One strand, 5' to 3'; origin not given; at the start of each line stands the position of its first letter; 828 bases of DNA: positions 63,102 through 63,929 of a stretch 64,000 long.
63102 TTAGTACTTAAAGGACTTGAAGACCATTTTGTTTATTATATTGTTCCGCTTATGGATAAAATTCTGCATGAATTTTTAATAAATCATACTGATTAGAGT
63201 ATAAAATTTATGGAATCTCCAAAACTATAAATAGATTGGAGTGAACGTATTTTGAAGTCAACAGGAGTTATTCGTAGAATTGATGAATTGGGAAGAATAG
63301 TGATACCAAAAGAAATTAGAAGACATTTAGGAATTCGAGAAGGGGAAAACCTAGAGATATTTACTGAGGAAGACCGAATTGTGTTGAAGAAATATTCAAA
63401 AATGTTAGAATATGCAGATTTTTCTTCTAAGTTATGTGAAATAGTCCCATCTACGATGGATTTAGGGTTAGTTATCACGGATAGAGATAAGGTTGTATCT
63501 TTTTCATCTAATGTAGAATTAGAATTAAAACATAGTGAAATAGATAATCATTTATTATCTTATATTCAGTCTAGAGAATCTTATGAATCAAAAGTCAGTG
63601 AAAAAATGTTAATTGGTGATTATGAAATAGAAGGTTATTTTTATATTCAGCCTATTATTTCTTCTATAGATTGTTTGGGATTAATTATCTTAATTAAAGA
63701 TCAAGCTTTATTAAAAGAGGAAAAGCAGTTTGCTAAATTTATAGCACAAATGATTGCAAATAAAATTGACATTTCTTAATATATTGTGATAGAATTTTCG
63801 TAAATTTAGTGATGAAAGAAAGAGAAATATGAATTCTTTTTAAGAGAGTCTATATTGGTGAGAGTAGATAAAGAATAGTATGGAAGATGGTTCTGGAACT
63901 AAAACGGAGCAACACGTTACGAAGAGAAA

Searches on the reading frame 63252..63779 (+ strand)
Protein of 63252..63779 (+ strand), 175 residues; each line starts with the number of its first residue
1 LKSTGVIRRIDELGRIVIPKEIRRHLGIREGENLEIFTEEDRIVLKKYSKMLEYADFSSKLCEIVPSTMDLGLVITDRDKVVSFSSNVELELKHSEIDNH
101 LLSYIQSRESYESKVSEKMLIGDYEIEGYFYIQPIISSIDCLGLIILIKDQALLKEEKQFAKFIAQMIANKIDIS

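Call 19: find_encoding_contigs(protein=window:63252-63779:+, flank=10000, max_places=3)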
Protein window:63252-63779:+ (175 aa): 23 contigs read that carry it; 3 places shown.
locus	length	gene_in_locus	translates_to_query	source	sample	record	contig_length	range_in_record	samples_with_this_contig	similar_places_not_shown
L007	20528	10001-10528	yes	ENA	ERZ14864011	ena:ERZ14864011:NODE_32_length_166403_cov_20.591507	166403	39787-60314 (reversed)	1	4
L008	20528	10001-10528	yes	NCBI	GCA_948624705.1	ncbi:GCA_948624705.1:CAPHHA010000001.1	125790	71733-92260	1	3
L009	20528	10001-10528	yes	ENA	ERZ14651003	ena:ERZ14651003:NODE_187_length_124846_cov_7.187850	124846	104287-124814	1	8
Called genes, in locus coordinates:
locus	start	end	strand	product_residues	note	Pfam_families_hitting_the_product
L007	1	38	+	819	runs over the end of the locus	PF00521:DNA_topoisoIV, PF03989:DNA_gyraseA_C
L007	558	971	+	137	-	PF00383:dCMP_cyt_deam_1, PF14437:MafB19-deam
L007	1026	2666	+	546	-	PF05496:RuvB_N (faint), PF13177:DNA_pol3_delta2, PF13401:AAA_22 (faint), PF00004:AAA, PF07728:AAA_5 (weak), PF22608:DNAX_ATPase_lid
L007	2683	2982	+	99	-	PF02575:YbaB_DNA_bd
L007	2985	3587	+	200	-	PF21176:RecR_HhH, PF02132:RecR_ZnF, PF01751:Toprim (weak), PF13662:Toprim_4, PF21175:RecR_C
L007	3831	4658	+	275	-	PF13177:DNA_pol3_delta2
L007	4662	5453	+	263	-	PF04468:PSP1, PF28472:PSP1_3rd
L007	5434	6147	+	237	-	PF02384:N6_Mtase (weak), PF05175:MTS (weak), PF13649:Methyltransf_25 (faint), PF13847:Methyltransf_31 (weak)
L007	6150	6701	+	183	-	PF01195:Pept_tRNA_hydro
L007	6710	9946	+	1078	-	PF17757:UvrB_inter, PF02559:CarD_TRCF_RID, PF00270:DEAD, PF04851:ResIII, PF00271:Helicase_C, PF03461:TRCF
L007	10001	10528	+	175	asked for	PF04014:MazE_antitoxin, PF15714:SpoVT_C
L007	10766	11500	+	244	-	PF00106:adh_short, PF01370:Epimerase, PF08659:KR, PF13561:adh_short_C2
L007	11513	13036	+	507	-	PF00133:tRNA-synt_1, PF01406:tRNA-synt_1e (weak), PF01921:tRNA-synt_1f (faint), PF09334:tRNA-synt_1g, PF00133:tRNA-synt_1, PF19303:Anticodon_3, PF08264:Anticodon_1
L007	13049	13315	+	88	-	-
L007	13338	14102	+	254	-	PF01026:TatD_DNase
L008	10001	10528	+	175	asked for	PF04014:MazE_antitoxin, PF15714:SpoVT_C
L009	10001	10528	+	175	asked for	PF04014:MazE_antitoxin, PF15714:SpoVT_C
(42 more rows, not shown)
